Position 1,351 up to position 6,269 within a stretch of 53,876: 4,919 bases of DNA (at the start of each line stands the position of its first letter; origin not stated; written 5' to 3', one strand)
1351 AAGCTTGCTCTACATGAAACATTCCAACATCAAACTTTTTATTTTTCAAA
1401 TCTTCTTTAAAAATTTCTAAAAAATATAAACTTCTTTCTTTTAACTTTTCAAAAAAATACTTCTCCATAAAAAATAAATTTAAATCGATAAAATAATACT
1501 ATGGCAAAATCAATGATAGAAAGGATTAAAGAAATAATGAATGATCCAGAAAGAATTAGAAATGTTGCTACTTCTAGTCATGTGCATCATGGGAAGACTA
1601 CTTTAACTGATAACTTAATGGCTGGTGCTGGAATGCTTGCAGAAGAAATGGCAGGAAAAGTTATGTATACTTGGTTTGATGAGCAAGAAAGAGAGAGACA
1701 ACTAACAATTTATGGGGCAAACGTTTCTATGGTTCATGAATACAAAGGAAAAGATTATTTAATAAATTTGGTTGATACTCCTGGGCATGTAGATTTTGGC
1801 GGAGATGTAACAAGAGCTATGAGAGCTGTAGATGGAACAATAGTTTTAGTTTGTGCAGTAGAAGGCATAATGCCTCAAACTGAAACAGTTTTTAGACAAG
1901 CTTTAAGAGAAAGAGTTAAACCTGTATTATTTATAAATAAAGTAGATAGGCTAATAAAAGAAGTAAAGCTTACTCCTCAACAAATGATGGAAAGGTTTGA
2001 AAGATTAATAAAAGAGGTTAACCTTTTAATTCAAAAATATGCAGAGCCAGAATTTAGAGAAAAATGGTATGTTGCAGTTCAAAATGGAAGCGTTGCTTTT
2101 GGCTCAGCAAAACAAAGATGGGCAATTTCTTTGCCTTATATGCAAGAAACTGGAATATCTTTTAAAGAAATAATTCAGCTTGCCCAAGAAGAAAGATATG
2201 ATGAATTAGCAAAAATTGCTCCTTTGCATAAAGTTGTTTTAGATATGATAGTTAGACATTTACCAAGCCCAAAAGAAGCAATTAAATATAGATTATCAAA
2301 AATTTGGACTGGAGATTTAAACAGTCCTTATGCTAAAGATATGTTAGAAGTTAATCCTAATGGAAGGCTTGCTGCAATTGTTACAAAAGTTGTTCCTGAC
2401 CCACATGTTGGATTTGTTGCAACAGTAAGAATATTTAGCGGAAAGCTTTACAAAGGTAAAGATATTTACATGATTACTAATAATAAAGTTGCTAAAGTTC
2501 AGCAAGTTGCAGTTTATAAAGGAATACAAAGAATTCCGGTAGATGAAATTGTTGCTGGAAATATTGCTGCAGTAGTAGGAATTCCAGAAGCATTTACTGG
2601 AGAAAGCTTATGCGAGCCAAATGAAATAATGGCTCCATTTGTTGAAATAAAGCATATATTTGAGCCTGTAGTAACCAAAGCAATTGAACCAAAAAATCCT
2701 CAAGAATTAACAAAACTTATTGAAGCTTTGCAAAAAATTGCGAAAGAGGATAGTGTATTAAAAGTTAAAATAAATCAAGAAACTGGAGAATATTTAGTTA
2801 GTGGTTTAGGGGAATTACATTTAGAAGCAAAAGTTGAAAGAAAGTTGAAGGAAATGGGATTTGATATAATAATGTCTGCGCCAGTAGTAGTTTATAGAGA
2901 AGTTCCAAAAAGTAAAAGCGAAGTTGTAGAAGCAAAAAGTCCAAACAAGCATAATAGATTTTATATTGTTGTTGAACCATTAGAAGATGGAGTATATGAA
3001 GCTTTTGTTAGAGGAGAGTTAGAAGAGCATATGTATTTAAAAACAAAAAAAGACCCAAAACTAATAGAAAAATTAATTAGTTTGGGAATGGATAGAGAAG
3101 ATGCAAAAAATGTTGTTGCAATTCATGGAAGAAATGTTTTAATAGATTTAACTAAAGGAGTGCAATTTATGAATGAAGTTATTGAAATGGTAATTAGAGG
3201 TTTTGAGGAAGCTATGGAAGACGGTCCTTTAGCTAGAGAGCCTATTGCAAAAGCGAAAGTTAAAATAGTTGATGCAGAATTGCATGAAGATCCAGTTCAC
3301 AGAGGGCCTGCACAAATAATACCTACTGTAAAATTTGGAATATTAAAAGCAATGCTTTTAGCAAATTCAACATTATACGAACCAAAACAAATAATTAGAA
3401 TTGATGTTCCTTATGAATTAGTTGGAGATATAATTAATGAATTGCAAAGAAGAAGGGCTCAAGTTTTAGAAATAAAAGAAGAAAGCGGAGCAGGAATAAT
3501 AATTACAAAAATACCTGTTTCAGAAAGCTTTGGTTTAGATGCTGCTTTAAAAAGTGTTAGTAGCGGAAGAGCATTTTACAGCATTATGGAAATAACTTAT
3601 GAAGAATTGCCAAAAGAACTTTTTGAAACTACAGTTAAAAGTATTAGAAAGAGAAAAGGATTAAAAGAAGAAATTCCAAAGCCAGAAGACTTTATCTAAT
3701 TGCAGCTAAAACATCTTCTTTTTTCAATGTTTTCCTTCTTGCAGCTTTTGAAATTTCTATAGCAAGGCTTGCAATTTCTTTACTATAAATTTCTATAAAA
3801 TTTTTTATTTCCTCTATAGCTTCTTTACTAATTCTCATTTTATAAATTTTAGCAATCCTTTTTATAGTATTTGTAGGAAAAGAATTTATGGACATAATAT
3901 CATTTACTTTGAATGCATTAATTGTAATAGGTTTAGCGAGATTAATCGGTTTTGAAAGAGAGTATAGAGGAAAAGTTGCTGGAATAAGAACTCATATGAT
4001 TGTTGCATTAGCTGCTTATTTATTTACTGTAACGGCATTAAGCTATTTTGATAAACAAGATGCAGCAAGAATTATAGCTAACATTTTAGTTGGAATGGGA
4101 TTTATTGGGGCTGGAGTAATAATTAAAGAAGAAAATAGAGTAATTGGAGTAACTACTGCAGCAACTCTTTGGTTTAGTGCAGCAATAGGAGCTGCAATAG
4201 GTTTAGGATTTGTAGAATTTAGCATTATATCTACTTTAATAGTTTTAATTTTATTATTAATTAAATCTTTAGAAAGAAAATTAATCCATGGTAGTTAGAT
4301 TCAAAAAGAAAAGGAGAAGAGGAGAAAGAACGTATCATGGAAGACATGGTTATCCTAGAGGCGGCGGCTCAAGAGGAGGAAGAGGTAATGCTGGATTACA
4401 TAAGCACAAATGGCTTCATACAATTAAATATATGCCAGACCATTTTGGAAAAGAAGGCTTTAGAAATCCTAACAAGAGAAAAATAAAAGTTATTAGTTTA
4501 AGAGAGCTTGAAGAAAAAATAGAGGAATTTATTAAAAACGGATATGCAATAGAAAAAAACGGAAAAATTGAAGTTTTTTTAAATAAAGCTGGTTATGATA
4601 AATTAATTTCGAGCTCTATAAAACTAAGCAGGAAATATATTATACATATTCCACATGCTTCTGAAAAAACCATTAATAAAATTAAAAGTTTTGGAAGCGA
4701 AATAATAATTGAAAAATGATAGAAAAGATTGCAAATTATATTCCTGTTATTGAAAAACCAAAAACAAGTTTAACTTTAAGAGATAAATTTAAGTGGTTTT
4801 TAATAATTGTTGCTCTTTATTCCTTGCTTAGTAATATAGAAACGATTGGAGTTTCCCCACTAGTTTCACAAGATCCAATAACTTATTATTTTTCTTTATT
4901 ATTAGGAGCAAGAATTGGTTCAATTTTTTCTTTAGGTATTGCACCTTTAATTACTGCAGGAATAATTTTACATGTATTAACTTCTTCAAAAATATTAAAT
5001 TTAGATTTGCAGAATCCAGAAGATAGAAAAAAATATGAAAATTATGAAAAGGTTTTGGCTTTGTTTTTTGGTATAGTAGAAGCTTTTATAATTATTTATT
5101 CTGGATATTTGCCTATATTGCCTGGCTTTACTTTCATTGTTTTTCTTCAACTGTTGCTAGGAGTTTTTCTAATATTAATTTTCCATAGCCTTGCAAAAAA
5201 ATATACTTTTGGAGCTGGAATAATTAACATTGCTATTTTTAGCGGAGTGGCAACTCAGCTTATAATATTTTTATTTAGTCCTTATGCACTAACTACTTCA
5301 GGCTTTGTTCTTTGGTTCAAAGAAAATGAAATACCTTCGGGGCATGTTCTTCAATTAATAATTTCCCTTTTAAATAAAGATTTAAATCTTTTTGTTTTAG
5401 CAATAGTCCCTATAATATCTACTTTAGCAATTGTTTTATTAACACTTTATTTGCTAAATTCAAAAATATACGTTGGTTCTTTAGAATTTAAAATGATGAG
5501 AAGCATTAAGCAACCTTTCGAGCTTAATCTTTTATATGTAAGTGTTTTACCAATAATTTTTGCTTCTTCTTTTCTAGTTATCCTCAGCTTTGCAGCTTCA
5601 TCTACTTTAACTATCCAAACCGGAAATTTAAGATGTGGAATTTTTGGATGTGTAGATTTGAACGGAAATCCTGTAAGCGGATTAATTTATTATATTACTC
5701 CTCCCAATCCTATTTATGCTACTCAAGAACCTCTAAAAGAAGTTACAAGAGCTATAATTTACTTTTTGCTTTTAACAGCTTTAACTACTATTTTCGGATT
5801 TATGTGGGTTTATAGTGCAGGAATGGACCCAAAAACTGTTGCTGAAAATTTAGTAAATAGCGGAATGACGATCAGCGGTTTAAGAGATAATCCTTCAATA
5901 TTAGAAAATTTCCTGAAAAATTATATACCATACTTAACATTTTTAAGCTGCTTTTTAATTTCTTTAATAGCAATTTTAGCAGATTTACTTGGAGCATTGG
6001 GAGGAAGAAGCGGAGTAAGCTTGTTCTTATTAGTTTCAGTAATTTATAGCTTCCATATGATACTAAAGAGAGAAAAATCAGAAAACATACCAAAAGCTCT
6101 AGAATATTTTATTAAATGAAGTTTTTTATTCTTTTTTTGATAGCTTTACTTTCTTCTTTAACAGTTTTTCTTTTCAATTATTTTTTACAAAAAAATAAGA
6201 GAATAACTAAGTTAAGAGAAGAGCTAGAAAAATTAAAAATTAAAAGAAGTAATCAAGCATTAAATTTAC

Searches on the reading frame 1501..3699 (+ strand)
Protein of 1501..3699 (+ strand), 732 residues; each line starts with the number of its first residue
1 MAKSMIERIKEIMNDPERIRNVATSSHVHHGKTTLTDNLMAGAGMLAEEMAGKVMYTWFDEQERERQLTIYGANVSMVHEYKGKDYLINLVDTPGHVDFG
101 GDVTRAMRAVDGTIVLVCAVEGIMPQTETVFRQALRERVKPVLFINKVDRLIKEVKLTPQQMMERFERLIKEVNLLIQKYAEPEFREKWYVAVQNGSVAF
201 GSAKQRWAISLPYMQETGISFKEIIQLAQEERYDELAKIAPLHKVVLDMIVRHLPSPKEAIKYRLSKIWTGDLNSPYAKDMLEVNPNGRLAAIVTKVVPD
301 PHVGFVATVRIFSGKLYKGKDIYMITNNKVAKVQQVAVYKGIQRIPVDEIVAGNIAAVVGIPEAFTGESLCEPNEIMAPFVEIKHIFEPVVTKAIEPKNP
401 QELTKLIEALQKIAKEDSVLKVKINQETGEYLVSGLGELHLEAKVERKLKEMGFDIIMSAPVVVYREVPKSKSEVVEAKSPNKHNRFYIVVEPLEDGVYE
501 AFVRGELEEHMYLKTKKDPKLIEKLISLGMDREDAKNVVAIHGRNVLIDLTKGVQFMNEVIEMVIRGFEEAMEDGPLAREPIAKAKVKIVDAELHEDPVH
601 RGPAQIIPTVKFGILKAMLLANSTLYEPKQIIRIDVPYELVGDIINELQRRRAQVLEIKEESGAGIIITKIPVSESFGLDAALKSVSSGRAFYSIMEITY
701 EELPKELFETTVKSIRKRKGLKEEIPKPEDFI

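Call 8: search_protein_families(library=pfam, max_evalue=0.001, proteins=[window:1501-3699:+])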
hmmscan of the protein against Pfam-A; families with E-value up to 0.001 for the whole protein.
window:1501-3699:+ (732 aa): 6 families
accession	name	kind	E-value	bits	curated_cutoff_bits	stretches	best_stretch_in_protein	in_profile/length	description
PF00009.33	GTP_EFTU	-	6.7e-50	169.7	26.5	1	17-255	1-187/188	Elongation factor Tu GTP binding domain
PF03764.24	EFG_IV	-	6.4e-23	81.3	24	1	518-621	12-120/121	Elongation factor G, domain IV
PF14492.12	EFG_III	-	8.5e-20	71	27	1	388-458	3-73/75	Elongation Factor G, domain III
PF00679.30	EFG_C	-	5.9e-18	65.1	27.9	1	625-709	2-87/89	Elongation factor G C-terminus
PF22042.2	EF-G_D2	-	1.6e-12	47.8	27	1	291-372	3-83/84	Elongation factor G domain 2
PF03144.31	GTP_EFTU_D2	-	1.8e-12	47.9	30.3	1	304-371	1-73/73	Elongation factor Tu domain 2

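Call 61: find_encoding_contigs(protein=window:1501-3699:+, flank=10000, max_places=3)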
Protein window:1501-3699:+ (732 aa): no gene with exactly this product is on record in the collection.

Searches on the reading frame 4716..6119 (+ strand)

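Call 8: search_protein_families(library=pfam, max_evalue=0.001, proteins=[window:4716-6119:+])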
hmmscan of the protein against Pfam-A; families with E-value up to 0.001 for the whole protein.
window:4716-6119:+ (467 aa): 1 family
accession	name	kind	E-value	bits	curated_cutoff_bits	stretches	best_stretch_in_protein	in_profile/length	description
PF00344.25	SecY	-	2.6e-48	165.4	32.2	1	69-446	1-305/306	SecY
